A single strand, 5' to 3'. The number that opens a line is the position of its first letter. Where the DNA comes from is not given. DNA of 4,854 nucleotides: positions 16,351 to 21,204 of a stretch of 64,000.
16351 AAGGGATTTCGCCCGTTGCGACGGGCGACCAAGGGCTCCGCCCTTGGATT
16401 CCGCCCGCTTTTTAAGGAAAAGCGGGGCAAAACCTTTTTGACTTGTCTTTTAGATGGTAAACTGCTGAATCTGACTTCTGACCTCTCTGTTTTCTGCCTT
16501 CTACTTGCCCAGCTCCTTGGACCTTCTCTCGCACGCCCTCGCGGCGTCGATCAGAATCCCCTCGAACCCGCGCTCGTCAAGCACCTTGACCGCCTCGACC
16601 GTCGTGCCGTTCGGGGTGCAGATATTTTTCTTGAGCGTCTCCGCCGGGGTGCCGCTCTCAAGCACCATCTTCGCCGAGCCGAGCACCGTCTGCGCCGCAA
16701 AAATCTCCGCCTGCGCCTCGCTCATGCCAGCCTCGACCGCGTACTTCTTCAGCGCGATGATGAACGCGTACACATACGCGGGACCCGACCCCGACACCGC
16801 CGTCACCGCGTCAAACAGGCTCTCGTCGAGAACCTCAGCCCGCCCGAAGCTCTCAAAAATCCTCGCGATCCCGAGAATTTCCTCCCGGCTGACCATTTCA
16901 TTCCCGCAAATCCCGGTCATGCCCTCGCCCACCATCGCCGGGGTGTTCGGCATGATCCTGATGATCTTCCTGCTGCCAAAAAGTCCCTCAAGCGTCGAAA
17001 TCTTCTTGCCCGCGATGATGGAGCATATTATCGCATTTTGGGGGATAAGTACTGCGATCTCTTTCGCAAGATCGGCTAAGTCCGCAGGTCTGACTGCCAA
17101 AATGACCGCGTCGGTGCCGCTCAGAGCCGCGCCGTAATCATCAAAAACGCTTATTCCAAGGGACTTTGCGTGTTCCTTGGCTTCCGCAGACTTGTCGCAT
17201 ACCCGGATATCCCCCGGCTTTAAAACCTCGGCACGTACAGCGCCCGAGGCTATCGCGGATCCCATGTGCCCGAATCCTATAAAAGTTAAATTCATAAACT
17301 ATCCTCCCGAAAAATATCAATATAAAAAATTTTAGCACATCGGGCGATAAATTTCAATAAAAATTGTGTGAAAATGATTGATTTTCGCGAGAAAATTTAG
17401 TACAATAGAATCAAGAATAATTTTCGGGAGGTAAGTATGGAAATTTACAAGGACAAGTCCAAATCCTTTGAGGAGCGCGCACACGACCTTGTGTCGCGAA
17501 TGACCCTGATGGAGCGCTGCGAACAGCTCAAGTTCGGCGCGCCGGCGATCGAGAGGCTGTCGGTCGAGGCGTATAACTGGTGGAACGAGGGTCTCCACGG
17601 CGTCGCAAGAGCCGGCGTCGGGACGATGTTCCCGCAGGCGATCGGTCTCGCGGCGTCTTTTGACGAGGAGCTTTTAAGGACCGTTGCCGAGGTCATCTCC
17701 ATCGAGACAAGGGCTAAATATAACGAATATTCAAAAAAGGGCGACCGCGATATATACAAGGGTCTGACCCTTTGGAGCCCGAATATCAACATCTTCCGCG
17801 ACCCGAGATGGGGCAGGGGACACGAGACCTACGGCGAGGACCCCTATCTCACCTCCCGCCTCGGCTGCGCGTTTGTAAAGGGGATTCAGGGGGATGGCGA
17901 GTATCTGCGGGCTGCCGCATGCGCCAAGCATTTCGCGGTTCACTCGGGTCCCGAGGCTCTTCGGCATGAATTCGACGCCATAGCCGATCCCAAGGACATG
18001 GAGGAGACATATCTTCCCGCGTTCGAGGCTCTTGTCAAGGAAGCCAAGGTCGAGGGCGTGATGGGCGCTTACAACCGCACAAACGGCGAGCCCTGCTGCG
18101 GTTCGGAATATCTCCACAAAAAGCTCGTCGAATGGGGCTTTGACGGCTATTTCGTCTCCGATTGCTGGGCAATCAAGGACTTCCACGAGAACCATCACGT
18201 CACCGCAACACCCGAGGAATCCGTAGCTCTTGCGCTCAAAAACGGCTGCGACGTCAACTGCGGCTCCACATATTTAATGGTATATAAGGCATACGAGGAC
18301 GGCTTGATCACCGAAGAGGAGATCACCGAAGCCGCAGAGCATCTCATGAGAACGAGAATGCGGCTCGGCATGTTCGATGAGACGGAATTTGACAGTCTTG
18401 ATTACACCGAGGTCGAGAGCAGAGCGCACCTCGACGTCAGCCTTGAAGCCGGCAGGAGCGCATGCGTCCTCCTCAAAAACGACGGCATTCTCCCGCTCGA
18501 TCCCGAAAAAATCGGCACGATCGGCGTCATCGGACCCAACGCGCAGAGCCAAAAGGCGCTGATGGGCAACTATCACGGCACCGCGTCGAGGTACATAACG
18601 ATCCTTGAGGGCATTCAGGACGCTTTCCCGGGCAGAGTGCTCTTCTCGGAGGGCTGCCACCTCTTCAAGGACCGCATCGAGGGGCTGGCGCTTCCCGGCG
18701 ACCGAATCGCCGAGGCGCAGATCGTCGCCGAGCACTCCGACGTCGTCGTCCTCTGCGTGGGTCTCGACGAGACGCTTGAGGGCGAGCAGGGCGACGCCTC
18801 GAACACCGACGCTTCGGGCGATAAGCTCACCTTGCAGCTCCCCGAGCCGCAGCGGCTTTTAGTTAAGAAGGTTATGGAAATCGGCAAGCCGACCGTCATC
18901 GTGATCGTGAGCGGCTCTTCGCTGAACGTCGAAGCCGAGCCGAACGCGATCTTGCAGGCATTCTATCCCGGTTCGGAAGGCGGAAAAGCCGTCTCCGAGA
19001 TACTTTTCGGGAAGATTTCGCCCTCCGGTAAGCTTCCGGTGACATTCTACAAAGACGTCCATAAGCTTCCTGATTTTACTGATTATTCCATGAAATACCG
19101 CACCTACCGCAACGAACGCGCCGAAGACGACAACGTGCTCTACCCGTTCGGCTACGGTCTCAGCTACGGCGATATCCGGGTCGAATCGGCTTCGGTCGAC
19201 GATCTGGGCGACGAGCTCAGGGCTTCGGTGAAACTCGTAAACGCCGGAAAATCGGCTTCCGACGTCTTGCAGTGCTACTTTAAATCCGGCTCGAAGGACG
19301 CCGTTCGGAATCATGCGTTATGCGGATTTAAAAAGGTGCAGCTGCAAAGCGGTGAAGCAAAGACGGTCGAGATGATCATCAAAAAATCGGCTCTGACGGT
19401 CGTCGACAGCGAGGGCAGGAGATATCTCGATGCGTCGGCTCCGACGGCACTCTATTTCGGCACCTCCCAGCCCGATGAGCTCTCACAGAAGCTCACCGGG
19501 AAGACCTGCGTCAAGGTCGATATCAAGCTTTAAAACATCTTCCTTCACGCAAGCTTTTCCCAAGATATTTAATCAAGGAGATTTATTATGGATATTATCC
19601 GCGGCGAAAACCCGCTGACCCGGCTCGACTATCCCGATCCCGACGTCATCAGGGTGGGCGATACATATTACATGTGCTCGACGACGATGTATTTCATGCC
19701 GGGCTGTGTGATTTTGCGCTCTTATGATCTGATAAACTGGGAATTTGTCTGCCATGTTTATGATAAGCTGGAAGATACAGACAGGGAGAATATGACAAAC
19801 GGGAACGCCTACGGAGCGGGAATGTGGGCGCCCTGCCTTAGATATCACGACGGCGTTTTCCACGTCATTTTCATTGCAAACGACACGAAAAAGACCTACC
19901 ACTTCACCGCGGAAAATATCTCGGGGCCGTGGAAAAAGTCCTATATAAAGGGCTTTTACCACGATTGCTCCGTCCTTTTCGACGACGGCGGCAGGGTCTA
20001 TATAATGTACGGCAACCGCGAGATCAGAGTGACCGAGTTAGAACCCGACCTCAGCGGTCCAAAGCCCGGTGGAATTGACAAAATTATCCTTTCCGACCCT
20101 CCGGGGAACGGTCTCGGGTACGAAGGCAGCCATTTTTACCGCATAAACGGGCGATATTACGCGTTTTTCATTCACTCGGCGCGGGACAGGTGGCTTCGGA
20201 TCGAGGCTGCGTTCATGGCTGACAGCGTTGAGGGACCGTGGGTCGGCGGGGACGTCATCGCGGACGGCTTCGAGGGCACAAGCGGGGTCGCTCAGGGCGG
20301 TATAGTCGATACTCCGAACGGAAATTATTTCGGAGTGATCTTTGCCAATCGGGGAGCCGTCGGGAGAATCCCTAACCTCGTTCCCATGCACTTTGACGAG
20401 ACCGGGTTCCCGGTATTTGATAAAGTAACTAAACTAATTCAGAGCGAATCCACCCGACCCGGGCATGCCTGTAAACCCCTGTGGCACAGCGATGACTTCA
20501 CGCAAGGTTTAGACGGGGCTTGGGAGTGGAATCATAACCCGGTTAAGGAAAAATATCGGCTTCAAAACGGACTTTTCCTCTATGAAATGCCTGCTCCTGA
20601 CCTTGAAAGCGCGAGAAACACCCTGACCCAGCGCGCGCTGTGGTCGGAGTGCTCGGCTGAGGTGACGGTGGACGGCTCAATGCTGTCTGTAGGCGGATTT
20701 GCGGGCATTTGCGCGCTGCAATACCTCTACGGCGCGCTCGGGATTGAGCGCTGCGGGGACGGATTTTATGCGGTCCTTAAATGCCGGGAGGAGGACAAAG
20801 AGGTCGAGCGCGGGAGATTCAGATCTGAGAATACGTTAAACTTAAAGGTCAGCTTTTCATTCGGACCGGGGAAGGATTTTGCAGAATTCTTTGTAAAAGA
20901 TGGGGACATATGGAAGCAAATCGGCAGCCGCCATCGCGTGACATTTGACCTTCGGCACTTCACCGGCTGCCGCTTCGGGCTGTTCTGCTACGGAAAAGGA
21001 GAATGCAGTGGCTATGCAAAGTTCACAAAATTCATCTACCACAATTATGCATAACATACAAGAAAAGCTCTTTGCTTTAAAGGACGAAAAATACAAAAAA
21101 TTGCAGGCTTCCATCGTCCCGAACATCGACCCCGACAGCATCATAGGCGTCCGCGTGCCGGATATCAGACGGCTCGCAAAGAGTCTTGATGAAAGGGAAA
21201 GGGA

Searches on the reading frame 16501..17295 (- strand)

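Call 48: search_protein_families(library=pfam, proteins=[window:16501-17295:-], max_evalue=0.00001)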
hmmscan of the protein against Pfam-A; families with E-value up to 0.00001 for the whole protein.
window:16501-17295:- (264 aa): 2 families
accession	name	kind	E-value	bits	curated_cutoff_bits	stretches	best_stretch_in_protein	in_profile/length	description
PF14748.11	P5CR_dimer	-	3e-36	124.3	25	1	158-262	1-105/105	Pyrroline-5-carboxylate reductase dimerisation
PF03807.23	F420_oxidored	-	2.9e-13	50.6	21.6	1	3-96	2-94/94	NADP oxidoreductase coenzyme F420-dependent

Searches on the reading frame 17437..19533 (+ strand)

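Call 48: search_protein_families(library=pfam, proteins=[window:17437-19533:+], max_evalue=0.00001)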
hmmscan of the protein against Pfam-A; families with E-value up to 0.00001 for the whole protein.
window:17437-19533:+ (698 aa): 3 families
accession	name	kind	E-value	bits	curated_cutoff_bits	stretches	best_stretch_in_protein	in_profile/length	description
PF01915.27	Glyco_hydro_3_C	-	3.3e-53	181.1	31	1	344-577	2-200/200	Glycosyl hydrolase family 3 C-terminal domain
PF00933.27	Glyco_hydro_3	-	1.1e-39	137.2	27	1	52-305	71-315/316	Glycosyl hydrolase family 3 N terminal domain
PF14310.12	Fn3-like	-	1.1e-07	32.3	25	1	610-664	2-58/71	Fibronectin type III-like domain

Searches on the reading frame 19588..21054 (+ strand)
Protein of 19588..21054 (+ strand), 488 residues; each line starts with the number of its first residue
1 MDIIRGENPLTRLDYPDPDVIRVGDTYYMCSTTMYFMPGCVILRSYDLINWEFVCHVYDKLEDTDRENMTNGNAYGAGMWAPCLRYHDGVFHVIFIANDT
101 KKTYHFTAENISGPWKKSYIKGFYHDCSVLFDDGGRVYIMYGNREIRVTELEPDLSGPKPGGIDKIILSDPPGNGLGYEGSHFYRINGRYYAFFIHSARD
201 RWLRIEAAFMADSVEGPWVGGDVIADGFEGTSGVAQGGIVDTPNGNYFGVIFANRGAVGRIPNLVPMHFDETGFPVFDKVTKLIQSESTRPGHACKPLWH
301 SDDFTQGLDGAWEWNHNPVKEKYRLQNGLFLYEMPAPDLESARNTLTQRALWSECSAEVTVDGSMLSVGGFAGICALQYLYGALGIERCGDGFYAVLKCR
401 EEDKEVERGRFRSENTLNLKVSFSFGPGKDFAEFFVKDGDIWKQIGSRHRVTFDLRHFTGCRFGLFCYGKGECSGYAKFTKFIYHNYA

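Call 48: search_protein_families(library=pfam, proteins=[window:19588-21054:+], max_evalue=0.00001)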
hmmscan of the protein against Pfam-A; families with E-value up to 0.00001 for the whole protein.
window:19588-21054:+ (488 aa): 2 families
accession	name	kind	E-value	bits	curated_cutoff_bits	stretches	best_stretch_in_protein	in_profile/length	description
PF04616.20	Glyco_hydro_43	-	2.5e-35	122.7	32.2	1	7-275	2-288/288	Glycosyl hydrolases family 43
PF17851.8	GH43_C2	-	6.3e-20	72.2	22.7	1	301-484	1-202/203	Beta xylosidase C-terminal Concanavalin A-like domain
